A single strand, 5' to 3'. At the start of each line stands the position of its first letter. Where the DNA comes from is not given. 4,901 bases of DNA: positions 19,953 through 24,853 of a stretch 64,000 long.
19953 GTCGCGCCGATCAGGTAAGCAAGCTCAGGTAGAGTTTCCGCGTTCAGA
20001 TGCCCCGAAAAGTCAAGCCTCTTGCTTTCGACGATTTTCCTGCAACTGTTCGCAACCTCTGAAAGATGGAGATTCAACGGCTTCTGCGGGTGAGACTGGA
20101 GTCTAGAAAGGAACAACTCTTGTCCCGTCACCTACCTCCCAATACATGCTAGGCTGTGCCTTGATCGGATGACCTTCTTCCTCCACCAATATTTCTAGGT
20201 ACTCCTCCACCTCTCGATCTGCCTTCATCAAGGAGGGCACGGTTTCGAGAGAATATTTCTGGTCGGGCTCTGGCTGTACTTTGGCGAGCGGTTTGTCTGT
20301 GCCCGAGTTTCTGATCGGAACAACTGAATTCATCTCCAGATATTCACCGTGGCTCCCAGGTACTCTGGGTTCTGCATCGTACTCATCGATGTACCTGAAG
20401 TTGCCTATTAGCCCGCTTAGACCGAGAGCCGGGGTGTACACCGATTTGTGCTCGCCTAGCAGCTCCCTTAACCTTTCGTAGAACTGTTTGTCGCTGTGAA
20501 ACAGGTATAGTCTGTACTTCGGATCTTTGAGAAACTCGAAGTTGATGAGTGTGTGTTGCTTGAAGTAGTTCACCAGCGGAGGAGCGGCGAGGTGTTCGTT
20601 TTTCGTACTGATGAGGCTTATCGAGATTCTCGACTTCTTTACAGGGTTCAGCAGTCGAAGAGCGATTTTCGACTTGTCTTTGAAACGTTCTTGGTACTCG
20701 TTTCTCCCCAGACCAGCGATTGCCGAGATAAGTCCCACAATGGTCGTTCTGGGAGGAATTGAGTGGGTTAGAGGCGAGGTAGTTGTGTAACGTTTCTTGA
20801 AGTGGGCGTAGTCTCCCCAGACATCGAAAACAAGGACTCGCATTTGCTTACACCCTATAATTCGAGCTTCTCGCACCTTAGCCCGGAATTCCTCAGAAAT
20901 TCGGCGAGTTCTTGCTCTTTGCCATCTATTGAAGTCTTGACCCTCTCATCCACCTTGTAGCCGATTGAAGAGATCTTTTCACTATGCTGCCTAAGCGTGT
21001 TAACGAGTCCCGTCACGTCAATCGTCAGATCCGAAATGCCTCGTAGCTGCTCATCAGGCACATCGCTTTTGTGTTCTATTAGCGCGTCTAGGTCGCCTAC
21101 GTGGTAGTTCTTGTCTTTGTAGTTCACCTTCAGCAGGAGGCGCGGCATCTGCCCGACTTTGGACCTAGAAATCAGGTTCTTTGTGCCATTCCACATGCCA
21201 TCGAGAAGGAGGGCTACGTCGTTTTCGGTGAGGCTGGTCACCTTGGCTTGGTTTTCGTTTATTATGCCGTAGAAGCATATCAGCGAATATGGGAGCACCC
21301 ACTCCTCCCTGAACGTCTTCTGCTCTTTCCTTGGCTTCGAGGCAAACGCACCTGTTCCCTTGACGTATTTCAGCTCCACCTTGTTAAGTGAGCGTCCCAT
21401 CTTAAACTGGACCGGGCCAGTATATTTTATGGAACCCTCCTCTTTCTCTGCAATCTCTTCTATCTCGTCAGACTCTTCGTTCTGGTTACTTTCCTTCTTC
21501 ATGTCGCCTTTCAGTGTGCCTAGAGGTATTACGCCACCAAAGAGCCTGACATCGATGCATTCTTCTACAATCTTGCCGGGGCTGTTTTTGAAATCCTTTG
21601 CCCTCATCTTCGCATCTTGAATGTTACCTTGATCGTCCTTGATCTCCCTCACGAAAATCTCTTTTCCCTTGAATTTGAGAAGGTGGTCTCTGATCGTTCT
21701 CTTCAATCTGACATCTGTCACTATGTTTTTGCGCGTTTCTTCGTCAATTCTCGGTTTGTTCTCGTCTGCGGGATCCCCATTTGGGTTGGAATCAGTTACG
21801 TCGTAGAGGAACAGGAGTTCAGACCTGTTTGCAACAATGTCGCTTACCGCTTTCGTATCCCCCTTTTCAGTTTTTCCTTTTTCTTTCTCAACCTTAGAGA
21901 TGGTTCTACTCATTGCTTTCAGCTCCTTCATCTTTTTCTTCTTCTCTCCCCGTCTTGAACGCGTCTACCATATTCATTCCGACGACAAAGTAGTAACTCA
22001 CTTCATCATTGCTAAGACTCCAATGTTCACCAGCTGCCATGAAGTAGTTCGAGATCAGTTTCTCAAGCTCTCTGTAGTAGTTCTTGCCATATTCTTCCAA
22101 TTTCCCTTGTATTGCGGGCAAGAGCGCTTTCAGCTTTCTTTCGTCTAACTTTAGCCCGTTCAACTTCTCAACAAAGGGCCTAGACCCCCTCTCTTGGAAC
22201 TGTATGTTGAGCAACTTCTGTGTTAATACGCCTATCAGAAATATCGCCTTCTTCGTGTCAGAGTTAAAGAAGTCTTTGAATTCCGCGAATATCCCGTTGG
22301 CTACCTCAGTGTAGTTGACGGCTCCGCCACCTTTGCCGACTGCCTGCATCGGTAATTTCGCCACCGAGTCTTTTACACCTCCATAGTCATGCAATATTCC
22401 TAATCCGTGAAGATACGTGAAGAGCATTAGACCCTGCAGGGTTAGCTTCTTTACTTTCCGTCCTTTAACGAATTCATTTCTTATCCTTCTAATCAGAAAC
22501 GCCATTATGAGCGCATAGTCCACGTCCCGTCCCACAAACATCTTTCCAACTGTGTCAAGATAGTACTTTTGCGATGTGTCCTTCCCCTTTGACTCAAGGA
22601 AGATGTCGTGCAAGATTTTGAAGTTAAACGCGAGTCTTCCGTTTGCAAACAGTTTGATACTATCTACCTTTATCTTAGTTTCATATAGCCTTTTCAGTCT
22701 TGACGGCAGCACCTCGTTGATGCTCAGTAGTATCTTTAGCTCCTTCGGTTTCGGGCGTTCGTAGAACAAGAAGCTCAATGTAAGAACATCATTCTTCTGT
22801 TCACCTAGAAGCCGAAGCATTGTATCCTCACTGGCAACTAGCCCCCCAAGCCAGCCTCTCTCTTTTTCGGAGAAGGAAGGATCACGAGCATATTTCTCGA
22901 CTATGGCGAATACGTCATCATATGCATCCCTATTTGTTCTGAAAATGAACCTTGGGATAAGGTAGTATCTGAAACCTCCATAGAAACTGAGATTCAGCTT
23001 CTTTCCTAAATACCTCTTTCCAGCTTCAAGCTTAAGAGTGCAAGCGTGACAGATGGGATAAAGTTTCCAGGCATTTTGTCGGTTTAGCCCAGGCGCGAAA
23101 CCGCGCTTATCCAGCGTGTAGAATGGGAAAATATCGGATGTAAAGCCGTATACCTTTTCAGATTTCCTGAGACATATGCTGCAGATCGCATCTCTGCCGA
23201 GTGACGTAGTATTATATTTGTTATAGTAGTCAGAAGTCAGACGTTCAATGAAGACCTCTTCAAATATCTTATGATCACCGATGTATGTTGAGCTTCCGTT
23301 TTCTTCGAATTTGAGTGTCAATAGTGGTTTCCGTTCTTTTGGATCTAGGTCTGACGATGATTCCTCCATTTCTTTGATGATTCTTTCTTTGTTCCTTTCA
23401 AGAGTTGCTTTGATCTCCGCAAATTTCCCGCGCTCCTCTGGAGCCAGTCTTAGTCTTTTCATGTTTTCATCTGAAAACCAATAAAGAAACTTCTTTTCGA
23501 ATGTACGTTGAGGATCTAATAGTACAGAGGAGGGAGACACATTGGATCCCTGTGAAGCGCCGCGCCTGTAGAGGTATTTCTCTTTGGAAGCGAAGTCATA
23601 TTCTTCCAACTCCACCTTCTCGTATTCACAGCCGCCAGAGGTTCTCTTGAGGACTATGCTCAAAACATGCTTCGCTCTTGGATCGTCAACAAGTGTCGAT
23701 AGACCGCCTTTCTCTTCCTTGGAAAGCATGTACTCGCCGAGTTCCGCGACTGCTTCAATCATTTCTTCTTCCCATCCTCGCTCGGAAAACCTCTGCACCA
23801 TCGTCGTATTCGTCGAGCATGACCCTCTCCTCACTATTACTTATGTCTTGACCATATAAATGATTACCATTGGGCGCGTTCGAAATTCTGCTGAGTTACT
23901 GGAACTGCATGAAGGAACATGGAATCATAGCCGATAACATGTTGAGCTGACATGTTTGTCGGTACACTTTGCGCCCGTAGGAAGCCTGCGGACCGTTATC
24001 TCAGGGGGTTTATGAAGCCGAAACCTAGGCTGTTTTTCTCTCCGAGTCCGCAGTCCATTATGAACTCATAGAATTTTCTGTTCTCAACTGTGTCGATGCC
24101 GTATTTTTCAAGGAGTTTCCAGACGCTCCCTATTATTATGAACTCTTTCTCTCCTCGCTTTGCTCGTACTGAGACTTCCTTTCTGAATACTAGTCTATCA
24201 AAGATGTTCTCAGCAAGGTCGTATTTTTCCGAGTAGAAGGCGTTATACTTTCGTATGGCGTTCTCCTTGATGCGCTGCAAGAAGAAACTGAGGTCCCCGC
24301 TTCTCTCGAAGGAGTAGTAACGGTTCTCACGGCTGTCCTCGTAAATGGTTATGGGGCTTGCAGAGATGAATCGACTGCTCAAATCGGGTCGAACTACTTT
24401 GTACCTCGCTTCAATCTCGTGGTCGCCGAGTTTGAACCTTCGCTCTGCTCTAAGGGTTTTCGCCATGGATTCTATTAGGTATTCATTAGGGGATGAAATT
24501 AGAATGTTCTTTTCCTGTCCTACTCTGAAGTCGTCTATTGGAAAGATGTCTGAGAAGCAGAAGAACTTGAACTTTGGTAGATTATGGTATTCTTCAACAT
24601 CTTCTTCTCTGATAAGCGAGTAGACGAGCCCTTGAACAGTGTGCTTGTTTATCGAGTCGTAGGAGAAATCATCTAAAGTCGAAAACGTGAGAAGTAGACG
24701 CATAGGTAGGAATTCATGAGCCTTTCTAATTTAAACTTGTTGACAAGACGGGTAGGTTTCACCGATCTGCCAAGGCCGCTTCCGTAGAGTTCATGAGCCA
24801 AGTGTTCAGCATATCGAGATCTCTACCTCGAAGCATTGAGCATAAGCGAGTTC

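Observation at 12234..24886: An entire type I-B CRISPR-Cas system packaged as a transposase-less mobile element (TIRs plus 6-bp target duplication)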

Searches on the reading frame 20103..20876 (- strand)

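Call 6: search_protein_families(library=pfam, proteins=[window:20103-20876:-])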
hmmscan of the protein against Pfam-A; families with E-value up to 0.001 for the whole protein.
window:20103-20876:- (257 aa): 1 family
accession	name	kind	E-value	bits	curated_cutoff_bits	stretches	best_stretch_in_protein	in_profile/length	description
PF09704.15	Cas_Cas5d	-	2.8e-09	37.7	23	1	14-171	1-161/217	CRISPR-associated protein (Cas_Cas5)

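Call 82: search_protein_families(library=ncbifam, proteins=[window:20103-20876:-], max_evalue=0.01)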
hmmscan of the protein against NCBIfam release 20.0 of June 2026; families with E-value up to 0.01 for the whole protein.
window:20103-20876:- (257 aa): 3 families
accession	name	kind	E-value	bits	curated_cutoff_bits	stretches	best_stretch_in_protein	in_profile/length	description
TIGR02592.1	cas_Cas5h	exception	2.2e-38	132.4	97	1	13-239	1-216/241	type I-B CRISPR-associated protein Cas5b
TIGR02593.1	CRISPR_cas5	subfamily_domain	5e-11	42.2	17.8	1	14-55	1-42/43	CRISPR-associated protein Cas5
TIGR01895.1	cas_Cas5t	exception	0.0073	15.9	96.7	0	12-169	1-142/217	type I-B CRISPR-associated protein Cas5b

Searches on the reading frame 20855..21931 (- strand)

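Call 6: search_protein_families(library=pfam, proteins=[window:20855-21931:-])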
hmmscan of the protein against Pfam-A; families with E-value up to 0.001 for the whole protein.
window:20855-21931:- (358 aa): 1 family
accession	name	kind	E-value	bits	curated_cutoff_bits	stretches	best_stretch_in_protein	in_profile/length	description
PF05107.17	Cas_Cas7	-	6.6e-60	203.2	33.2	1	35-306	1-248/249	CRISPR-associated protein Cas7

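Call 82: search_protein_families(library=ncbifam, proteins=[window:20855-21931:-], max_evalue=0.01)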
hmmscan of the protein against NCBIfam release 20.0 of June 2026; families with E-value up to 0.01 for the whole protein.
window:20855-21931:- (358 aa): 3 families
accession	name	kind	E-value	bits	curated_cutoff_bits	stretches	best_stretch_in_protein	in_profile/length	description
TIGR02590.1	cas_Csh2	exception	1e-84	284.4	171.55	1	36-332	1-283/286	type I-B CRISPR-associated protein Cas7/Csh2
TIGR01595.1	cas_CT1132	subfamily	4.5e-61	206.8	125.8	2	33-139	1-116/268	CRISPR-associated protein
TIGR02589.1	cas_Csd2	exception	3.5e-28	98.8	182.25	1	37-262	2-222/284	type I-C CRISPR-associated protein Cas7/Csd2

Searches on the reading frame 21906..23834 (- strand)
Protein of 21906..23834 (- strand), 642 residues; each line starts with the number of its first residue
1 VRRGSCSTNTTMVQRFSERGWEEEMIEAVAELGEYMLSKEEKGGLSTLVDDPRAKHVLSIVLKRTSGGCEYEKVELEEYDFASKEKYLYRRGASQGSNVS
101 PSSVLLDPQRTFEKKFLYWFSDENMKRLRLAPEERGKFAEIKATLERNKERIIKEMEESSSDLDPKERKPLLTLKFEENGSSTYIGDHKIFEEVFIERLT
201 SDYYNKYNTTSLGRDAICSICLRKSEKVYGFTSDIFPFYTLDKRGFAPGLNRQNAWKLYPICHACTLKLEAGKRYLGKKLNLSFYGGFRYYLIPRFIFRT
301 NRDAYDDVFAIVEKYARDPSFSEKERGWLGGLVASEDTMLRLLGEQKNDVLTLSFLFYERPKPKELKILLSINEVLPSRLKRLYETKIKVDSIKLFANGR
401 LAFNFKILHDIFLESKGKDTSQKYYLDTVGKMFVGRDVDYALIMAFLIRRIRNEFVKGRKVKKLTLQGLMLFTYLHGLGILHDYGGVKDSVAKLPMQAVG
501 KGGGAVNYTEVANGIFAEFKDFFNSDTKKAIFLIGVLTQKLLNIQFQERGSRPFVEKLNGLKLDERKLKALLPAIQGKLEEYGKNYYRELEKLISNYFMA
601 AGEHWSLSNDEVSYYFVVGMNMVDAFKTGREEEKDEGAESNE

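Call 6: search_protein_families(library=pfam, proteins=[window:21906-23834:-])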
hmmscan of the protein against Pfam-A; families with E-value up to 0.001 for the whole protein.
window:21906-23834:- (642 aa): 1 family
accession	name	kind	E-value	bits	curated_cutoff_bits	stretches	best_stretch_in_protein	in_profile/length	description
PF09484.15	Cas_TM1802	-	2.3e-147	492.8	25.1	1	25-622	1-601/602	CRISPR-associated protein TM1802 (cas_TM1802)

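Call 81: find_homologous_proteins(query=window:21906-23834:-, max_evalue=1e-50)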
Query window:21906-23834:- (642 aa): 57 proteins with E <= 1e-50 among 8000 candidates. Only proteins of 353 to 1124 residues were searched: fused or split forms outside these lengths cannot appear, so this answer is no evidence that the protein stands alone or is whole; lengths 'longer' or 'shorter' looks for them.
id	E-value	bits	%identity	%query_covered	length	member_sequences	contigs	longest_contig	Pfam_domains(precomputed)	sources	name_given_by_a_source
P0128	0.0e+0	1387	100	96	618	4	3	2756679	PF09484.16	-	-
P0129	1.9e-246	838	62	96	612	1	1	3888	PF09484.16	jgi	-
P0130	2.8e-234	797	61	96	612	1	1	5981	PF09484.16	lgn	-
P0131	1.2e-217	742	56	96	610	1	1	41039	PF09484.16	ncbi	ncbi:MAG: TIGR02556 family CRISPR-associated protein [Candidatus Thermoplasmatota archaeon]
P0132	2.4e-199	682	50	95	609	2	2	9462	PF09484.16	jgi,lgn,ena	-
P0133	5.3e-196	671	50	95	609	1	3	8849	PF09484.16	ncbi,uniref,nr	ncbi:MAG: CRISPR-associated protein [Candidatus Methanofastidiosum methylothiophilum]|uniref:CRISPR-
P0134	5.1e-194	664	51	96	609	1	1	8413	PF09484.16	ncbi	-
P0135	1.4e-193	663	50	95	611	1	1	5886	PF09484.16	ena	-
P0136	1.3e-192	660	50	94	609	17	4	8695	PF09484.16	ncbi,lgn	-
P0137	3.9e-190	652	50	95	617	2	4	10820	PF09484.16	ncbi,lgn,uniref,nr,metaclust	ncbi:MAG: CRISPR-associated protein [Candidatus Methanofastidiosum methylothiophilum]|uniref:CRISPR-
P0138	5.9e-180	618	48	96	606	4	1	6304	PF09484.16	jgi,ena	-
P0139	3.4e-177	609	47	92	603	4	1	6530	PF09484.16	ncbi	ncbi:MAG: TIGR02556 family CRISPR-associated protein, partial [Thermoproteota archaeon]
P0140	3.5e-123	430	38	95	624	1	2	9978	PF09484.16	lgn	-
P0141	4.9e-122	427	38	96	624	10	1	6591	PF09484.16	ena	-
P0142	3.5e-121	424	39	96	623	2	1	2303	PF09484.16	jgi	-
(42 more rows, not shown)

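Call 82: search_protein_families(library=ncbifam, proteins=[window:21906-23834:-], max_evalue=0.01)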
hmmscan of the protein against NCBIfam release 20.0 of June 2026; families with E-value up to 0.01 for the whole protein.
window:21906-23834:- (642 aa): 2 families
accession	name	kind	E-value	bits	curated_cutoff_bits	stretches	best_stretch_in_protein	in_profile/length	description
TIGR02556.1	cas_TM1802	equivalog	5.5e-78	262.8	156.95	1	25-622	1-569/571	TIGR02556 family CRISPR-associated protein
TIGR02591.1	cas_Csh1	hypoth_equivalog_domain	1.1e-48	166.6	104.05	1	231-621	3-394/395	type I-B CRISPR-associated protein Cas8b/Csh1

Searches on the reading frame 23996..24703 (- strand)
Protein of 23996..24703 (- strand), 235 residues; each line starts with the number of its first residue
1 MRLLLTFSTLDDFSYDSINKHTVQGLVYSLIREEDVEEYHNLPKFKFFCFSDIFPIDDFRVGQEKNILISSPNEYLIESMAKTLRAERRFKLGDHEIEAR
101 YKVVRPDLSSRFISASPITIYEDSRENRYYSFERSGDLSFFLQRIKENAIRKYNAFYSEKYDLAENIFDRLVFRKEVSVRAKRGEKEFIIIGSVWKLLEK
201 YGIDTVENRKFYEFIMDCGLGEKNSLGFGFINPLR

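Call 6: search_protein_families(library=pfam, proteins=[window:23996-24703:-])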
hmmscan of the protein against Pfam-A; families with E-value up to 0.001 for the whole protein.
window:23996-24703:- (235 aa): 1 family
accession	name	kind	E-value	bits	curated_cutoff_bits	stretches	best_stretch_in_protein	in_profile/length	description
PF01881.21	Cas_Cas6_C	-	1.6e-16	61.7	23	1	111-232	12-124/125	CRISPR associated protein Cas6, C-terminal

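Call 17: find_related_loci(query=window:23996-24703:-, collection=genome_contigs, flank=3000)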
Query window:23996-24703:- (235 aa) in genome_contigs; peptide patterns used: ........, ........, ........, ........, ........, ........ (x = any residue, [..] = any of these).
100 stretches matched a pattern; 4 encode a relative of the query (tblastn E <= 1e-3); 4 distinct loci.
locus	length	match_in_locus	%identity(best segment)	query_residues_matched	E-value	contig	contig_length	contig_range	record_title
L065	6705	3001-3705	91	1-235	8e-146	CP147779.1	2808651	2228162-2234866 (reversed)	MAG: Promethearchaeati archaeon SRVP18_Atabeyarchaeia-1 chromosome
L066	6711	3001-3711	55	1-235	9e-87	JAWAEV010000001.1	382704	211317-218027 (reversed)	MAG: Candidatus Altiarchaeota archaeon isolate QQ_201907_bins_163 QQ_201907_bins_163_scaffold_1, whole genome shotgun se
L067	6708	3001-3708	53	1-235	3e-79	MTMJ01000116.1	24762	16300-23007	MAG: Archaeoglobus sp. JdFR-22 JGI24020J35080_1000624, whole genome shotgun sequence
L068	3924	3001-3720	43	1-235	4e-68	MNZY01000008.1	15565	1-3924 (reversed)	MAG: Candidatus Altarchaeum sp. CG2_30_32_3053 cg_3.0_sub100_scaffold_86_c, whole genome shotgun sequence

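Call 47: find_homologous_proteins(query=window:23996-24703:-, max_evalue=1e-30)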
Query window:23996-24703:- (235 aa): 312 proteins with E <= 1e-30 among 650 candidates; the best 120 are listed. Only proteins of 129 to 412 residues were searched: fused or split forms outside these lengths cannot appear, so this answer is no evidence that the protein stands alone or is whole; lengths 'longer' or 'shorter' looks for them.
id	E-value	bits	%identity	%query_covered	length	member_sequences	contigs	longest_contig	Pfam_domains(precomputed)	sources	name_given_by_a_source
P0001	1.5e-150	517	100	100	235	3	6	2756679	PF01881.22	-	-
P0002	8.0e-102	358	69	100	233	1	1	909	PF01881.22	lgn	-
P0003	4.2e-100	352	66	100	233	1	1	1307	PF01881.22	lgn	-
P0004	3.4e-97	343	63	100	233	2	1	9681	PF01881.22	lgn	-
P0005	4.6e-92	326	63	96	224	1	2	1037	PF01881.22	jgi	-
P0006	1.2e-91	324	64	100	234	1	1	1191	PF01881.22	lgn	-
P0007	9.4e-85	302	60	100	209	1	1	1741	PF01881.22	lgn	-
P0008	2.7e-84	300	58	100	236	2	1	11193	PF01881.22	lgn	-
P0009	3.5e-84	300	60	100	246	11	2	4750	PF01881.22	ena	-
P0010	5.6e-83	296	57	100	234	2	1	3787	PF01881.22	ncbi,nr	ncbi:MAG TPA: CRISPR-associated endoribonuclease Cas6 [Candidatus Altiarchaeales archaeon]|nr:CRISPR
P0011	1.5e-82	295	59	100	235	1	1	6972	PF01881.22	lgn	-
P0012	1.4e-81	292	58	100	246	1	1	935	PF01881.22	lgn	-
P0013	1.3e-80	288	58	100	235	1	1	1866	PF01881.22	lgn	-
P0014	1.3e-79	285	57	100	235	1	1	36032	PF01881.22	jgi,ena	-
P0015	1.8e-79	285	57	100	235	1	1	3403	PF01881.22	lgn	-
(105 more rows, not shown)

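Call 48: find_encoding_contigs(protein=P0001, flank=4000, max_places=10)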
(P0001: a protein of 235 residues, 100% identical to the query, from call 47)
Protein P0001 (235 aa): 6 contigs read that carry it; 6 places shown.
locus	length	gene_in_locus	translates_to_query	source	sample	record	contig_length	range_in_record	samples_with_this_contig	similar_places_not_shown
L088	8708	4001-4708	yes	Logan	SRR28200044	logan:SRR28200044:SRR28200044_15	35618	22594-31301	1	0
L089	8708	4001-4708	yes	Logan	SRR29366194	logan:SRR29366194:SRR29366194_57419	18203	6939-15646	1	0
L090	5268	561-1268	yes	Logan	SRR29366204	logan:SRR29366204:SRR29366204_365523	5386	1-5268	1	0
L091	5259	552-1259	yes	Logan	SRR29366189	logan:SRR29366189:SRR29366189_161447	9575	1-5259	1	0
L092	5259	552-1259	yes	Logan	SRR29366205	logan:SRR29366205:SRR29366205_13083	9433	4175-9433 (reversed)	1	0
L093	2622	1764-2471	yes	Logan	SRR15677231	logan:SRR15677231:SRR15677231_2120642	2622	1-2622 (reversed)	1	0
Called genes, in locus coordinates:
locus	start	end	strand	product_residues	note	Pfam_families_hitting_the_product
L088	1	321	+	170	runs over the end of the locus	PF12840:HTH_20 (weak), PF13404:HTH_AsnC-type, PF13412:HTH_24, PF08279:HTH_11 (weak), PF22451:NirdL-like_HTH (weak), PF22482:AsnC_trans_reg_3 (weak), PF01037:AsnC_trans_reg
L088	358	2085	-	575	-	PF00501:AMP-binding, PF13193:AMP-binding_C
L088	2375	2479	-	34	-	-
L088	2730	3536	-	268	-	PF00106:adh_short, PF08659:KR, PF13561:adh_short_C2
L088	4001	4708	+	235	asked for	PF01881:Cas_Cas6_C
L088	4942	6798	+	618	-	PF09484:Cas_TM1802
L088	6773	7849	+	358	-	PF05107:Cas_Cas7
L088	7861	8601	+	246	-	PF09704:Cas_Cas5d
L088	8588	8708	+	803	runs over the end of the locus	PF18019:Cas3_HD, PF00270:DEAD (weak), PF04851:ResIII (weak), PF00271:Helicase_C, PF22590:Cas3-like_C_2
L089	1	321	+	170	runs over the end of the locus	PF12840:HTH_20 (weak), PF13404:HTH_AsnC-type, PF13412:HTH_24, PF08279:HTH_11 (weak), PF22451:NirdL-like_HTH (weak), PF22482:AsnC_trans_reg_3 (weak), PF01037:AsnC_trans_reg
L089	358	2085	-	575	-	PF00501:AMP-binding, PF13193:AMP-binding_C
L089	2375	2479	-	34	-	-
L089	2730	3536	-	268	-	PF00106:adh_short, PF08659:KR, PF13561:adh_short_C2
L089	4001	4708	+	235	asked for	PF01881:Cas_Cas6_C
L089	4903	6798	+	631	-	PF09484:Cas_TM1802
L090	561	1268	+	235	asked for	PF01881:Cas_Cas6_C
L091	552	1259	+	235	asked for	PF01881:Cas_Cas6_C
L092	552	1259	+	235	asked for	PF01881:Cas_Cas6_C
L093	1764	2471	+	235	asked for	PF01881:Cas_Cas6_C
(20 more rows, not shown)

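Call 49: list_cluster_members(proteins=[P0001])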
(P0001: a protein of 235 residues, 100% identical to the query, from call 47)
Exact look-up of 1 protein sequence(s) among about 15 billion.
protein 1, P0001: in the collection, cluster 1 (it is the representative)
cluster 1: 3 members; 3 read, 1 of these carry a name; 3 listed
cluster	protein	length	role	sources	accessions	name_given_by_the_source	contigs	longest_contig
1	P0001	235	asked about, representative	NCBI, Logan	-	-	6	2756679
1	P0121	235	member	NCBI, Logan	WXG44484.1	MAG: CRISPR-associated endoribonuclease Cas6 [Promethearchaeati archaeon ...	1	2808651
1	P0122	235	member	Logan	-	-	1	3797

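Call 50: find_encoding_contigs(protein=P0122, flank=4000)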
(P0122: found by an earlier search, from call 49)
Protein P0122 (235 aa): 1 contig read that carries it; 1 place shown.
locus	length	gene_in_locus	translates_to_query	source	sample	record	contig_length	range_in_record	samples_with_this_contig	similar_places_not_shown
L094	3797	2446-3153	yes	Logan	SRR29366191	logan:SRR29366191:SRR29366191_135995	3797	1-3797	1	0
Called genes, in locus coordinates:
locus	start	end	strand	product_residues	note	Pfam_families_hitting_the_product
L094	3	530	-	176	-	?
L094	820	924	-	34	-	-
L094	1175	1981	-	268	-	PF00106:adh_short, PF08659:KR, PF13561:adh_short_C2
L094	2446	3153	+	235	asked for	PF01881:Cas_Cas6_C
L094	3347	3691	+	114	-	PF09484:Cas_TM1802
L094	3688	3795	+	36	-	?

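Call 63: find_encoding_contigs(protein=P0004, flank=10000, max_places=3)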
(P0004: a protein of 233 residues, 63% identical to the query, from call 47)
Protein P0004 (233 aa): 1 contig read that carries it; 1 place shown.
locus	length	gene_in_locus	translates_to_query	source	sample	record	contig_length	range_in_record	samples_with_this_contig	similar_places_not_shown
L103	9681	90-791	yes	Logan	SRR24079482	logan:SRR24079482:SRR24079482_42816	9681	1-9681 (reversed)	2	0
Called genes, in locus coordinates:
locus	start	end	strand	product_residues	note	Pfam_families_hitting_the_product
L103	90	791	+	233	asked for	PF01881:Cas_Cas6_C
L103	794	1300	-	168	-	PF11848:DUF3368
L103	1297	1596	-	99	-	PF03683:UPF0175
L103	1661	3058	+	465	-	-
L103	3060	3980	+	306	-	PF01905:DevR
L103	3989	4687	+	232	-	PF09704:Cas_Cas5d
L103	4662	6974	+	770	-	PF18019:Cas3_HD, PF04851:ResIII, PF00270:DEAD, PF00271:Helicase_C, PF22590:Cas3-like_C_2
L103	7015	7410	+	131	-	PF01909:NTP_transf_2 (weak), PF18765:Polbeta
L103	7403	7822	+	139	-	PF01934:HepT-like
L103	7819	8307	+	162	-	PF01930:Cas_Cas4, PF12705:PDDEXK_1 (faint)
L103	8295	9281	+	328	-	PF01867:Cas_Cas1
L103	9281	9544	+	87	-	PF09827:CRISPR_Cas2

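Call 64: find_encoding_contigs(protein=P0008, flank=10000, max_places=3)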
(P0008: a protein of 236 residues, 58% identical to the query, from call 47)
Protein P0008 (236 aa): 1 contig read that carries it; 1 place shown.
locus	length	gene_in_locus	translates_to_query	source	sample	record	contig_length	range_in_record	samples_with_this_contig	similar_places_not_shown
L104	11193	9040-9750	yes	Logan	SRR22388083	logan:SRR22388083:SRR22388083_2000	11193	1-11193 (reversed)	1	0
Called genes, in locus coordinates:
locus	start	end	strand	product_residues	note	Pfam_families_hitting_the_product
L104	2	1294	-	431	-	?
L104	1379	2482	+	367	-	PF00723:Glyco_hydro_15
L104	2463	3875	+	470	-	PF05977:MFS_3 (weak), PF07690:MFS_1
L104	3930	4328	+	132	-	-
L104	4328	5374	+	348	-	-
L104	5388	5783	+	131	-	-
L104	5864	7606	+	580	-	PF02730:AFOR_N, PF01314:AFOR_C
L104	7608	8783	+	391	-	PF00596:Aldolase_II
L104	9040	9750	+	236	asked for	PF01881:Cas_Cas6_C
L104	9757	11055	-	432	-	PF09670:Cas_Cas02710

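Call 65: find_encoding_contigs(protein=P0003, flank=3000, max_places=3)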
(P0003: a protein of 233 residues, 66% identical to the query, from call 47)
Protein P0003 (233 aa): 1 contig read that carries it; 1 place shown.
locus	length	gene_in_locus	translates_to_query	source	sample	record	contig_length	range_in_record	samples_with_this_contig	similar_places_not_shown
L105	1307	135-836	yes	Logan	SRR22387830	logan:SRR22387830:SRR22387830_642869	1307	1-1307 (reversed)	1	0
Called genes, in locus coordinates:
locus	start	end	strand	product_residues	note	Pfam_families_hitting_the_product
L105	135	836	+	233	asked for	PF01881:Cas_Cas6_C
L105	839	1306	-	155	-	?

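Call 82: search_protein_families(library=ncbifam, proteins=[window:23996-24703:-], max_evalue=0.01)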
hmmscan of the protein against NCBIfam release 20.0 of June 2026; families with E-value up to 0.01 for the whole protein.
window:23996-24703:- (235 aa): 1 family
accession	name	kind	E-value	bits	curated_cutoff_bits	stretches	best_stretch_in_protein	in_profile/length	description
TIGR01877.1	cas_cas6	equivalog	3.5e-33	115.7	58.65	1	38-232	1-200/200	CRISPR-associated endoribonuclease Cas6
